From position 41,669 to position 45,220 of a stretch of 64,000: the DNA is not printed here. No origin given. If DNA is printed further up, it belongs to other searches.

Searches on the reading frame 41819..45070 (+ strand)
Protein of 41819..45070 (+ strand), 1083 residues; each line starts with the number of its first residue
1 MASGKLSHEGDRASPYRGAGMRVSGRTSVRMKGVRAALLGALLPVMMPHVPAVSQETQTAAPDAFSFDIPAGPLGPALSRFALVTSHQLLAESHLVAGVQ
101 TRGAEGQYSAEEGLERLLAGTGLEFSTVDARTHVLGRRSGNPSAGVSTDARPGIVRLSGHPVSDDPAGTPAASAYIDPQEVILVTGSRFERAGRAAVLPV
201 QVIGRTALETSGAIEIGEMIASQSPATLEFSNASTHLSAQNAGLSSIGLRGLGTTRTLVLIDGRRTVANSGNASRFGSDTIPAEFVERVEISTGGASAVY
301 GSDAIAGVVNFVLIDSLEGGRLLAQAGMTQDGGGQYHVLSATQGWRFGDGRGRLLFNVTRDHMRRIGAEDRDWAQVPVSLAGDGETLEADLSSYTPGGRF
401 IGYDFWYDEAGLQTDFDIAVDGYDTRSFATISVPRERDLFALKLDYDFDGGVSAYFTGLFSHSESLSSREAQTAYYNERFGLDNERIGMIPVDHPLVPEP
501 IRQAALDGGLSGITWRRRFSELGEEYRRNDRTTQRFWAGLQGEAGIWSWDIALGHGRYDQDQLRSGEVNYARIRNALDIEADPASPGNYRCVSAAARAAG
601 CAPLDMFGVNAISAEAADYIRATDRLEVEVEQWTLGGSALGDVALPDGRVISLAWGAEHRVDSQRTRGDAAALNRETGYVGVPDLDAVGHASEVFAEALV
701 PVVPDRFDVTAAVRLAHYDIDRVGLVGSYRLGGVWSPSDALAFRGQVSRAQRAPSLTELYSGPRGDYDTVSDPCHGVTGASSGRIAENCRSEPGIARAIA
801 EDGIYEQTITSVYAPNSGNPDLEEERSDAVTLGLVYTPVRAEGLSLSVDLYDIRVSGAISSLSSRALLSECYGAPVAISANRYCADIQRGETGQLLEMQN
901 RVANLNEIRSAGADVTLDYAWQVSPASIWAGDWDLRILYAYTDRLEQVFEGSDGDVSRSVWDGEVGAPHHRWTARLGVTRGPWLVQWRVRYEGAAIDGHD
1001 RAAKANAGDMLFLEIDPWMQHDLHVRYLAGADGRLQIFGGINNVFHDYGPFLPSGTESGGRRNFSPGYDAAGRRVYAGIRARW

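Call 12: search_protein_families(library=pfam, proteins=[window:41819-45070:+], max_evalue=0.001)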
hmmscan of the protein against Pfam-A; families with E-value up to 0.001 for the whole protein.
window:41819-45070:+ (1083 aa): 3 families
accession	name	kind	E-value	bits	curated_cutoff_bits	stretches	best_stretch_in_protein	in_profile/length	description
PF00593.30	TonB_dep_Rec_b-barrel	-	1.7e-36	127.5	27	1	515-1044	34-436/436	TonB dependent receptor-like, beta-barrel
PF07715.20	Plug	-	2.3e-17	63.9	23.9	1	199-308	8-107/107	TonB-dependent Receptor Plug Domain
PF07660.19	STN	-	1.1e-06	28.8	28.4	1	89-132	3-46/52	Secretin and TonB N terminus short domain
